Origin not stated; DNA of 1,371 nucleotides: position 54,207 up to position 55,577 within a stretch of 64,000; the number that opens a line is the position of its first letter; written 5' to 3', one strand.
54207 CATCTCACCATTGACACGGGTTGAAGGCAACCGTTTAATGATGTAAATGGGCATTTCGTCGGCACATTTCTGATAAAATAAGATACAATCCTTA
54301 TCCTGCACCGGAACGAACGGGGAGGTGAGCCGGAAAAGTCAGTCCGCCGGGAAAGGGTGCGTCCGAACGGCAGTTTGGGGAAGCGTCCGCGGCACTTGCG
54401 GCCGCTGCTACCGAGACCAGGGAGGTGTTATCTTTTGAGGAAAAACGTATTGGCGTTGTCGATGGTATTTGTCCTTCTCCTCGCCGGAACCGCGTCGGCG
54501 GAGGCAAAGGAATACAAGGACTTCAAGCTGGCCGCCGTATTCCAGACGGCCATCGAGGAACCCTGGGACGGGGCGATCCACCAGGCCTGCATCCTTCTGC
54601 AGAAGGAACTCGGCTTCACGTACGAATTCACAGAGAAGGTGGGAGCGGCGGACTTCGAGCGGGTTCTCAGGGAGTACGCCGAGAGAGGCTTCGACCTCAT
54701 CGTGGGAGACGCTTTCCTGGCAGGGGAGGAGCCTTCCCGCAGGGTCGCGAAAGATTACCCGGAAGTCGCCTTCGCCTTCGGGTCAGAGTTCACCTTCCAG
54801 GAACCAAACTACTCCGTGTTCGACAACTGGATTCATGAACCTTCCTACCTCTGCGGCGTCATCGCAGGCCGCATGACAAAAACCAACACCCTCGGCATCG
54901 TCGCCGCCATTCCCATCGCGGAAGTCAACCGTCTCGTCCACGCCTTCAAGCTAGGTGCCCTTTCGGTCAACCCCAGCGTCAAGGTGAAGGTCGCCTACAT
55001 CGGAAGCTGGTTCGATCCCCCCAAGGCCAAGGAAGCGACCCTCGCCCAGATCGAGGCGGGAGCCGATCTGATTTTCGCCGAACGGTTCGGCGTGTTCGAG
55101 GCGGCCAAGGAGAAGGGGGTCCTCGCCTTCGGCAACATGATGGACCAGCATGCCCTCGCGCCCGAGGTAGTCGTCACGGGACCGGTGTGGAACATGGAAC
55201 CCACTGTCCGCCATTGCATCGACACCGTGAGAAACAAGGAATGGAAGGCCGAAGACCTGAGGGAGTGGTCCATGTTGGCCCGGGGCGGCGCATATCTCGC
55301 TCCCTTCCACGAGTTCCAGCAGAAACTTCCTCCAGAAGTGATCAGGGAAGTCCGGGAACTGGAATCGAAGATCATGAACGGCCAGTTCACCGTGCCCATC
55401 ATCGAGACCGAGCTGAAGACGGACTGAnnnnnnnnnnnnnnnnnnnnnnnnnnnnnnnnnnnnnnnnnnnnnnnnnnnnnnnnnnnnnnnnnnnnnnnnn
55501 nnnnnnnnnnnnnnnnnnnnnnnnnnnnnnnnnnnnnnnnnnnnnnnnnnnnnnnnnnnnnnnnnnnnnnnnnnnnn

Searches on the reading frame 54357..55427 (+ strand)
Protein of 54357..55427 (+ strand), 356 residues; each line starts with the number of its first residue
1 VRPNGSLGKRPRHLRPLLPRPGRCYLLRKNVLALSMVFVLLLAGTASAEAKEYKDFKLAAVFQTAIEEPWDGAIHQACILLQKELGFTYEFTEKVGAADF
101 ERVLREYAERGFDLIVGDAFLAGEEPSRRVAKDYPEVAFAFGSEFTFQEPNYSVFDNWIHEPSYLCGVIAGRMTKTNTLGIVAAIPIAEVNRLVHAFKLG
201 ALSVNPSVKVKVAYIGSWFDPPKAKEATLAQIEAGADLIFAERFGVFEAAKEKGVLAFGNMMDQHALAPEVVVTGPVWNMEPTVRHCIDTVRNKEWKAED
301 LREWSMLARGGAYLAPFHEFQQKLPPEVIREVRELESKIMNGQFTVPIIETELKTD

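Call 16: search_protein_families(library=pfam, proteins=[window:54357-55427:+])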
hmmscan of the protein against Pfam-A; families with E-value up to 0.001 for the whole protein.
window:54357-55427:+ (356 aa): 1 family
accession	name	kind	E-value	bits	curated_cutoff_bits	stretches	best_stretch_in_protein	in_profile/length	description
PF02608.20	Bmp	-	5.9e-34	117.9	24.1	1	81-346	28-297/301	ABC transporter substrate-binding protein PnrA-like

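Call 42: search_protein_families(library=ncbifam, proteins=[window:54357-55427:+], max_evalue=0.00001)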
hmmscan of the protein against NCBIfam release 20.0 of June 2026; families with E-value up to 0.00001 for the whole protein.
window:54357-55427:+ (356 aa): 1 family
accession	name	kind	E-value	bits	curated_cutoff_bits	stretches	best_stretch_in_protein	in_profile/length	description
NF047927.1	ABC_BMP_B6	equivalog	7.1e-23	81.3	400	1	82-351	30-304/314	putative B6 ABC transporter substrate-binding protein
